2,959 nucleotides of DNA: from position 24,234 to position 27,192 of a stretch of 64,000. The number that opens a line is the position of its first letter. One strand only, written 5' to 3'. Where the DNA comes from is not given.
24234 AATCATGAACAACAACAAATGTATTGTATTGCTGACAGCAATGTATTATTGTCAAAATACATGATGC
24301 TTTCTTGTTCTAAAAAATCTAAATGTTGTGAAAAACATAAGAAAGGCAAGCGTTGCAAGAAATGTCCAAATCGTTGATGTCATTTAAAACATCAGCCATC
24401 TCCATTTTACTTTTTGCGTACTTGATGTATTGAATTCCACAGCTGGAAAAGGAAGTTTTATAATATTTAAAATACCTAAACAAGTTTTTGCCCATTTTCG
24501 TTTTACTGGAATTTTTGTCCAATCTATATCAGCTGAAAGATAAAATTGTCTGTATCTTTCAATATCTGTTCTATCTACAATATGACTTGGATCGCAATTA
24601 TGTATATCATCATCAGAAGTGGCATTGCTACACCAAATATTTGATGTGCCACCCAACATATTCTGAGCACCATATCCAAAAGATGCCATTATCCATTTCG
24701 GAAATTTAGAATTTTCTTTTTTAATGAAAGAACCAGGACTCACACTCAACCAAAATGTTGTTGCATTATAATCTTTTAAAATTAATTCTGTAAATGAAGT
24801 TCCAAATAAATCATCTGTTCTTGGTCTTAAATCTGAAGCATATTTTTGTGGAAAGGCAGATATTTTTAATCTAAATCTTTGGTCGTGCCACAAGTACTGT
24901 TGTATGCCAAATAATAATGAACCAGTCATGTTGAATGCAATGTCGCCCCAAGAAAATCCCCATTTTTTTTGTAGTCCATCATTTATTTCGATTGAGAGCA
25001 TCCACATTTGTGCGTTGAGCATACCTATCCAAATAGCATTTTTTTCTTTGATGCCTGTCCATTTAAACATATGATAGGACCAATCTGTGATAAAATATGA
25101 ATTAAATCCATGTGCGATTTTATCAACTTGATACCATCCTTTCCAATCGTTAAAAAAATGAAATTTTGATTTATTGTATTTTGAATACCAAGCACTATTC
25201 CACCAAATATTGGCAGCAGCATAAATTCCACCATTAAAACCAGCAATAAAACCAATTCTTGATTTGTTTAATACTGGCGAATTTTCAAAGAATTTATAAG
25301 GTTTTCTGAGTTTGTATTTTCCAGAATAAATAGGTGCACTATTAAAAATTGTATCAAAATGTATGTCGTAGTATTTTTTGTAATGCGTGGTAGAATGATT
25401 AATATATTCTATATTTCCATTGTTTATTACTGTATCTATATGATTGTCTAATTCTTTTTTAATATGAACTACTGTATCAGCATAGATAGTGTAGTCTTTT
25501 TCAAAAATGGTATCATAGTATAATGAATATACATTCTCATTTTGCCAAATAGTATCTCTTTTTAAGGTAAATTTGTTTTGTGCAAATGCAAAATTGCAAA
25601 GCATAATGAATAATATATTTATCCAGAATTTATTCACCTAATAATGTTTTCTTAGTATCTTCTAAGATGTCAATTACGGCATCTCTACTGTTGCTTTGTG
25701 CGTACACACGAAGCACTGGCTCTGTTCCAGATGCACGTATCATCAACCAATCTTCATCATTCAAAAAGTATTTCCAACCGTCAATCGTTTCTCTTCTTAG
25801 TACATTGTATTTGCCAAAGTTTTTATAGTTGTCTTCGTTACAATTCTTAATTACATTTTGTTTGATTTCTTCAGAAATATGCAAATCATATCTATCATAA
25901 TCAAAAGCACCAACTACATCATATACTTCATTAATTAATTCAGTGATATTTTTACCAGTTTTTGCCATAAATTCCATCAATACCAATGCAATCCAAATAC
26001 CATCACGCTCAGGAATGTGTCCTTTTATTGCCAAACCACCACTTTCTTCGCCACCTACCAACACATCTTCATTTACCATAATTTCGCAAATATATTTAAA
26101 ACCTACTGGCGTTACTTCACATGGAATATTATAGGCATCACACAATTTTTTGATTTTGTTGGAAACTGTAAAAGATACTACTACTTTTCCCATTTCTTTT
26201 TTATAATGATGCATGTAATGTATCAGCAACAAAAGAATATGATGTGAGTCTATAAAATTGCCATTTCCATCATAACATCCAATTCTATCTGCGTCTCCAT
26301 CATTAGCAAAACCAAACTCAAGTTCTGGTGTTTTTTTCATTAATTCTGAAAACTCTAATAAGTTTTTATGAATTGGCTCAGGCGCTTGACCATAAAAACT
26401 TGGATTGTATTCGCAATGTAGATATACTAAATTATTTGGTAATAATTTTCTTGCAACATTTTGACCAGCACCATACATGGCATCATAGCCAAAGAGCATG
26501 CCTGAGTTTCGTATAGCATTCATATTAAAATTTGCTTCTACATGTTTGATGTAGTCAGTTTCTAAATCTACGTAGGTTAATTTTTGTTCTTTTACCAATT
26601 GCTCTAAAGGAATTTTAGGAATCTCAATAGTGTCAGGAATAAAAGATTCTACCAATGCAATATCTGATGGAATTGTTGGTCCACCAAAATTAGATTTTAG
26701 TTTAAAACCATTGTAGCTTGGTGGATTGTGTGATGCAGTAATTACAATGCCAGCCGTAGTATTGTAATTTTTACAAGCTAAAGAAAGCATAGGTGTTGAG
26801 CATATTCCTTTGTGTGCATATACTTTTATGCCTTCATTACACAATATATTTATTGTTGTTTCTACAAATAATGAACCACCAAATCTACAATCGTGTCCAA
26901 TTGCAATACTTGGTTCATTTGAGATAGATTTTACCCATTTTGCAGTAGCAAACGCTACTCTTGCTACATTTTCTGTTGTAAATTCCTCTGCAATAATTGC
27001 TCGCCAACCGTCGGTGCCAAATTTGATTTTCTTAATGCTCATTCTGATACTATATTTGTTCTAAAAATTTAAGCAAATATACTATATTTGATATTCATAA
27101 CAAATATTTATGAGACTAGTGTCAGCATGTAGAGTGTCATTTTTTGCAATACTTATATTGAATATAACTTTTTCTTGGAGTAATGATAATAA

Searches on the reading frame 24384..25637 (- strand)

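Call 51: search_protein_families(library=pfam, proteins=[window:24384-25637:-], max_evalue=0.0001)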
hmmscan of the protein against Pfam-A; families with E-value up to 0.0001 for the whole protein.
window:24384-25637:- (417 aa): 1 family
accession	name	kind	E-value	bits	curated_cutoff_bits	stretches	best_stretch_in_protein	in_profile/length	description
PF10043.14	DUF2279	-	3.2e-11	44.2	28.6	1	171-240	14-83/91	Predicted periplasmic lipoprotein (DUF2279)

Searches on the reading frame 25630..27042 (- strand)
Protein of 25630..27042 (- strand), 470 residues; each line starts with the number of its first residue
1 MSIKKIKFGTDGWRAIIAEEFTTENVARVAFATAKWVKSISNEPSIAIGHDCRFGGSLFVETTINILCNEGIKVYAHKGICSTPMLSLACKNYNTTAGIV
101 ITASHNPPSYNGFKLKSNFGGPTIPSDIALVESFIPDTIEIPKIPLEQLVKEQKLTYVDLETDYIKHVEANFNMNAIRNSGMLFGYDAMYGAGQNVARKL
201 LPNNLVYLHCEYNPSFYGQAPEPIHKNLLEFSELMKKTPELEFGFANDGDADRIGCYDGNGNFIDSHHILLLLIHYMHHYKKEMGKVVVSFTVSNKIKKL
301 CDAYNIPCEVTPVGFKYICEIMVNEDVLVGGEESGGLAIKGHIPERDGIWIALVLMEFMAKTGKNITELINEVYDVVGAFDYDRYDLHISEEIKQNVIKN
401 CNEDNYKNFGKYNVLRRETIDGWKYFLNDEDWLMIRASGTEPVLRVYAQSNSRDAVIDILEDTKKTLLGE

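Call 51: search_protein_families(library=pfam, proteins=[window:25630-27042:-], max_evalue=0.0001)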
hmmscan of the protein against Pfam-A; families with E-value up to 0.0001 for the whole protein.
window:25630-27042:- (470 aa): 4 families
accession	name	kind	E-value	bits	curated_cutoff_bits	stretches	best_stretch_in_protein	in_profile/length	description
PF02878.22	PGM_PMM_I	-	1.3e-36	125.7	22.5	1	6-135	2-131/138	Phosphoglucomutase/phosphomannomutase, alpha/beta/alpha domain I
PF02880.22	PGM_PMM_III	-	8.9e-27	93.9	20.7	1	265-375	1-113/115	Phosphoglucomutase/phosphomannomutase, alpha/beta/alpha domain III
PF02879.22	PGM_PMM_II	-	7.2e-21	75.1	29.3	1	163-261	2-103/103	Phosphoglucomutase/phosphomannomutase, alpha/beta/alpha domain II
PF00408.26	PGM_PMM_IV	-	3.7e-08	33.8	23.1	1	418-462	21-64/68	Phosphoglucomutase/phosphomannomutase, C-terminal domain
